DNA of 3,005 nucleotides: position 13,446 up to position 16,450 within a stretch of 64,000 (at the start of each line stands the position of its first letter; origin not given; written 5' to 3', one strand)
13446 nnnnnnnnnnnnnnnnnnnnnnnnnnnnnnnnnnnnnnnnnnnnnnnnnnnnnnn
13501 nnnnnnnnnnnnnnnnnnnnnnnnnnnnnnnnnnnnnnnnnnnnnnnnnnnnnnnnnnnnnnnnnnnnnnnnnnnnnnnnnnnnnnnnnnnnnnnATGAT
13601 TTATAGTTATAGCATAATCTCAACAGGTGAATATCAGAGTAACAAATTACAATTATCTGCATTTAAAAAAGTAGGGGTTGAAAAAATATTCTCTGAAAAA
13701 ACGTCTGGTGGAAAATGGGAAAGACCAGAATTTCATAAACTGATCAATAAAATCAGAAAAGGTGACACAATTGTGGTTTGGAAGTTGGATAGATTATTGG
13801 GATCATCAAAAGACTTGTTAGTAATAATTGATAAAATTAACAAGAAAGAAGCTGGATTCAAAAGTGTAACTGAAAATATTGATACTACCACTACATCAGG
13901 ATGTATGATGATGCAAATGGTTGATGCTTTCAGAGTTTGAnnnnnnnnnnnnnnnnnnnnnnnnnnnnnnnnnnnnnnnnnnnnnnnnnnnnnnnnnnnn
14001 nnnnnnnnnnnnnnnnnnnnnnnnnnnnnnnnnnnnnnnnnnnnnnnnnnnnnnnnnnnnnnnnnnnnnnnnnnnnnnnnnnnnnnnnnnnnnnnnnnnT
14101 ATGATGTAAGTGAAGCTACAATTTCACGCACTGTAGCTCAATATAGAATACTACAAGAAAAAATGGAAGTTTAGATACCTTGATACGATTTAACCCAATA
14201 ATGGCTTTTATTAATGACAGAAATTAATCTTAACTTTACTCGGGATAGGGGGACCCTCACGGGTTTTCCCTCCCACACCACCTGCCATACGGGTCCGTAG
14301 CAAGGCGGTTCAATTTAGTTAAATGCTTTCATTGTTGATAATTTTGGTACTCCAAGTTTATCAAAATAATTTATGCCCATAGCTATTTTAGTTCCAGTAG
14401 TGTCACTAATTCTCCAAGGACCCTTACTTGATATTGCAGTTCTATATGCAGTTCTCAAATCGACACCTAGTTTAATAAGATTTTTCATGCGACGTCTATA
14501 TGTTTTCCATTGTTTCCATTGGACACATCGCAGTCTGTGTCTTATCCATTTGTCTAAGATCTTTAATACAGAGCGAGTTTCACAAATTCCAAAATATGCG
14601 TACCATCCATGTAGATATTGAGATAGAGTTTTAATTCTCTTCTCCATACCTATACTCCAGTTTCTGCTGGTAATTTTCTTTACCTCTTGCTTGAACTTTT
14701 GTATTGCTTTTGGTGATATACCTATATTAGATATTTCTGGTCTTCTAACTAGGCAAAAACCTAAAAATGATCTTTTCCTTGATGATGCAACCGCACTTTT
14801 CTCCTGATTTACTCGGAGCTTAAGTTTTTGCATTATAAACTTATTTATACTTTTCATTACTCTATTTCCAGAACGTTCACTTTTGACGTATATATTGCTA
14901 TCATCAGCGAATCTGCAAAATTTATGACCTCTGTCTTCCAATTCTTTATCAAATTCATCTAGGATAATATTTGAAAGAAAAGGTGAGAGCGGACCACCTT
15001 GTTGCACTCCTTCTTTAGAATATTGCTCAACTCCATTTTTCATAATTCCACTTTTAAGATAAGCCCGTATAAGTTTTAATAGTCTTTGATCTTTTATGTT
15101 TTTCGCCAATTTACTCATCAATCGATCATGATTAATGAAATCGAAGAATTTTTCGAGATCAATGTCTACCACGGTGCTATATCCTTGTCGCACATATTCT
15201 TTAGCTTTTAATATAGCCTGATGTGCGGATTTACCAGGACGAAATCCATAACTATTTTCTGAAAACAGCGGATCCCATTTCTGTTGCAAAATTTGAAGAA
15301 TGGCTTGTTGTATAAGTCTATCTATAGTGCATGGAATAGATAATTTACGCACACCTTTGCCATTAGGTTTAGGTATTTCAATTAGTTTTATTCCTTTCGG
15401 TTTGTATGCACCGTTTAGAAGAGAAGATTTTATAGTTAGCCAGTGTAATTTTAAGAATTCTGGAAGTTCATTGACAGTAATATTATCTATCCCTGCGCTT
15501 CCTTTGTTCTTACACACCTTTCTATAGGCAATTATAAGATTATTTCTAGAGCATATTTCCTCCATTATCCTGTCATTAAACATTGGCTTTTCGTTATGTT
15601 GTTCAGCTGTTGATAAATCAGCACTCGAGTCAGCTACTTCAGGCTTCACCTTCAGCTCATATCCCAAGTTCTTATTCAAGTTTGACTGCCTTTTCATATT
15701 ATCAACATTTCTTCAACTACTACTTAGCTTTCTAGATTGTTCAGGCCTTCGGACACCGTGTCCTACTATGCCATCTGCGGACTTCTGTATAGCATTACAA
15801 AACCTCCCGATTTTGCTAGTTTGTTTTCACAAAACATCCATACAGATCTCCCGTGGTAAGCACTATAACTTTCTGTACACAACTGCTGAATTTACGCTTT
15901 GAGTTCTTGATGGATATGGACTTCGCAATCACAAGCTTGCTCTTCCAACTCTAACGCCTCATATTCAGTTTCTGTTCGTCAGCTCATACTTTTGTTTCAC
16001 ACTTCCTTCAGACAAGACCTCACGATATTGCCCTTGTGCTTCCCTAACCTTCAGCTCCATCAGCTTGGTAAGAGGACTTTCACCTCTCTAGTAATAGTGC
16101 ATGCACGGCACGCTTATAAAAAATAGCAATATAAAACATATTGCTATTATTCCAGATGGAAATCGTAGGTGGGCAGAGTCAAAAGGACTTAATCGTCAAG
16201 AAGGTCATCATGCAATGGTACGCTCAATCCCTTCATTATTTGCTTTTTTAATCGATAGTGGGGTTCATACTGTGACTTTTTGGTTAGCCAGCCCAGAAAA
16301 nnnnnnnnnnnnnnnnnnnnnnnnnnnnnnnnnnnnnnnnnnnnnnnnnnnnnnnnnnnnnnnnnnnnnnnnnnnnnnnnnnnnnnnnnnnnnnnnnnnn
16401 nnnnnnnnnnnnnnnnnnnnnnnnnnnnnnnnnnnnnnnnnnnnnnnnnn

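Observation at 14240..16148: Class C (IIC) group II intron sitting just after an 11 bp stem-loop, the hallmark IIC homing context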

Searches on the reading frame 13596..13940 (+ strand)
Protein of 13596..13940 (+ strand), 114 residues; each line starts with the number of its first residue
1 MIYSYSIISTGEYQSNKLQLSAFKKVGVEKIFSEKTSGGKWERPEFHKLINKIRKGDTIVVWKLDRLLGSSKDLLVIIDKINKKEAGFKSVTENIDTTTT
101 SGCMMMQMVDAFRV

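Call 5: search_protein_families(library=pfam, proteins=[window:13596-13940:+], max_evalue=0.01)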
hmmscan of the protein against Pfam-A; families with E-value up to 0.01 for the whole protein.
window:13596-13940:+ (114 aa): 1 family
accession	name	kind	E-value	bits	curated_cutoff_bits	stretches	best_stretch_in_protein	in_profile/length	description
PF00239.26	Resolvase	-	8.2e-25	88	23.3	1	8-112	7-120/145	Resolvase, N terminal domain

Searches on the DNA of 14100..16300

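Call 4: search_rna_families(source=window, start=14100, end=16300, threshold=evalue, max_evalue=10, show_alignments=6)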
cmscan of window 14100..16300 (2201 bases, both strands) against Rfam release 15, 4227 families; matches with E-value up to 10: 9.
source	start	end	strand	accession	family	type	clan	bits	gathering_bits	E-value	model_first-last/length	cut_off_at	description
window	15861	16029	-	RF02001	group-II-D1D4-3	Intron;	CL00102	132.4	32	1.6e-28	1-170/170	no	Group II catalytic intron D1-D4-3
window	15744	15819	-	RF01998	group-II-D1D4-1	Intron;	CL00102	54.9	35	1.3e-08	1-84/84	no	Group II catalytic intron D1-D4-1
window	15961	16028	-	RF01164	SNORD107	Gene; snRNA; snoRNA; CD-box;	-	20.6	50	1.3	1-74/74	no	Small nucleolar RNA SNORD107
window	14708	14758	+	RF00153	SNORD62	Gene; snRNA; snoRNA; CD-box;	CL00068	20.1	39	1.3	1-86/86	no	Small nucleolar RNA SNORD62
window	16119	16219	-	RF01216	snR87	Gene; snRNA; snoRNA; CD-box;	CL00046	19.3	37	4.5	1-109/109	no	Small nucleolar RNA snR87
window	16120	16150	+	RF02095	mir-2985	Gene; miRNA;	-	19.2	68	1.5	21-51/71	no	mir-2985 microRNA precursor family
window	16120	16150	-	RF02095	mir-2985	Gene; miRNA;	-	18.4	68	2.6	21-51/71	no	mir-2985 microRNA precursor family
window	14935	14959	+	RF01338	CRISPR-DR25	Gene; CRISPR;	CL00014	17.5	36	5.4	1-25/25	no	CRISPR RNA direct repeat element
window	14467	14553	+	RF00813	mir-11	Gene; miRNA;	CL00083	17.3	45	3.1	1-78/78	no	mir-11 microRNA precursor family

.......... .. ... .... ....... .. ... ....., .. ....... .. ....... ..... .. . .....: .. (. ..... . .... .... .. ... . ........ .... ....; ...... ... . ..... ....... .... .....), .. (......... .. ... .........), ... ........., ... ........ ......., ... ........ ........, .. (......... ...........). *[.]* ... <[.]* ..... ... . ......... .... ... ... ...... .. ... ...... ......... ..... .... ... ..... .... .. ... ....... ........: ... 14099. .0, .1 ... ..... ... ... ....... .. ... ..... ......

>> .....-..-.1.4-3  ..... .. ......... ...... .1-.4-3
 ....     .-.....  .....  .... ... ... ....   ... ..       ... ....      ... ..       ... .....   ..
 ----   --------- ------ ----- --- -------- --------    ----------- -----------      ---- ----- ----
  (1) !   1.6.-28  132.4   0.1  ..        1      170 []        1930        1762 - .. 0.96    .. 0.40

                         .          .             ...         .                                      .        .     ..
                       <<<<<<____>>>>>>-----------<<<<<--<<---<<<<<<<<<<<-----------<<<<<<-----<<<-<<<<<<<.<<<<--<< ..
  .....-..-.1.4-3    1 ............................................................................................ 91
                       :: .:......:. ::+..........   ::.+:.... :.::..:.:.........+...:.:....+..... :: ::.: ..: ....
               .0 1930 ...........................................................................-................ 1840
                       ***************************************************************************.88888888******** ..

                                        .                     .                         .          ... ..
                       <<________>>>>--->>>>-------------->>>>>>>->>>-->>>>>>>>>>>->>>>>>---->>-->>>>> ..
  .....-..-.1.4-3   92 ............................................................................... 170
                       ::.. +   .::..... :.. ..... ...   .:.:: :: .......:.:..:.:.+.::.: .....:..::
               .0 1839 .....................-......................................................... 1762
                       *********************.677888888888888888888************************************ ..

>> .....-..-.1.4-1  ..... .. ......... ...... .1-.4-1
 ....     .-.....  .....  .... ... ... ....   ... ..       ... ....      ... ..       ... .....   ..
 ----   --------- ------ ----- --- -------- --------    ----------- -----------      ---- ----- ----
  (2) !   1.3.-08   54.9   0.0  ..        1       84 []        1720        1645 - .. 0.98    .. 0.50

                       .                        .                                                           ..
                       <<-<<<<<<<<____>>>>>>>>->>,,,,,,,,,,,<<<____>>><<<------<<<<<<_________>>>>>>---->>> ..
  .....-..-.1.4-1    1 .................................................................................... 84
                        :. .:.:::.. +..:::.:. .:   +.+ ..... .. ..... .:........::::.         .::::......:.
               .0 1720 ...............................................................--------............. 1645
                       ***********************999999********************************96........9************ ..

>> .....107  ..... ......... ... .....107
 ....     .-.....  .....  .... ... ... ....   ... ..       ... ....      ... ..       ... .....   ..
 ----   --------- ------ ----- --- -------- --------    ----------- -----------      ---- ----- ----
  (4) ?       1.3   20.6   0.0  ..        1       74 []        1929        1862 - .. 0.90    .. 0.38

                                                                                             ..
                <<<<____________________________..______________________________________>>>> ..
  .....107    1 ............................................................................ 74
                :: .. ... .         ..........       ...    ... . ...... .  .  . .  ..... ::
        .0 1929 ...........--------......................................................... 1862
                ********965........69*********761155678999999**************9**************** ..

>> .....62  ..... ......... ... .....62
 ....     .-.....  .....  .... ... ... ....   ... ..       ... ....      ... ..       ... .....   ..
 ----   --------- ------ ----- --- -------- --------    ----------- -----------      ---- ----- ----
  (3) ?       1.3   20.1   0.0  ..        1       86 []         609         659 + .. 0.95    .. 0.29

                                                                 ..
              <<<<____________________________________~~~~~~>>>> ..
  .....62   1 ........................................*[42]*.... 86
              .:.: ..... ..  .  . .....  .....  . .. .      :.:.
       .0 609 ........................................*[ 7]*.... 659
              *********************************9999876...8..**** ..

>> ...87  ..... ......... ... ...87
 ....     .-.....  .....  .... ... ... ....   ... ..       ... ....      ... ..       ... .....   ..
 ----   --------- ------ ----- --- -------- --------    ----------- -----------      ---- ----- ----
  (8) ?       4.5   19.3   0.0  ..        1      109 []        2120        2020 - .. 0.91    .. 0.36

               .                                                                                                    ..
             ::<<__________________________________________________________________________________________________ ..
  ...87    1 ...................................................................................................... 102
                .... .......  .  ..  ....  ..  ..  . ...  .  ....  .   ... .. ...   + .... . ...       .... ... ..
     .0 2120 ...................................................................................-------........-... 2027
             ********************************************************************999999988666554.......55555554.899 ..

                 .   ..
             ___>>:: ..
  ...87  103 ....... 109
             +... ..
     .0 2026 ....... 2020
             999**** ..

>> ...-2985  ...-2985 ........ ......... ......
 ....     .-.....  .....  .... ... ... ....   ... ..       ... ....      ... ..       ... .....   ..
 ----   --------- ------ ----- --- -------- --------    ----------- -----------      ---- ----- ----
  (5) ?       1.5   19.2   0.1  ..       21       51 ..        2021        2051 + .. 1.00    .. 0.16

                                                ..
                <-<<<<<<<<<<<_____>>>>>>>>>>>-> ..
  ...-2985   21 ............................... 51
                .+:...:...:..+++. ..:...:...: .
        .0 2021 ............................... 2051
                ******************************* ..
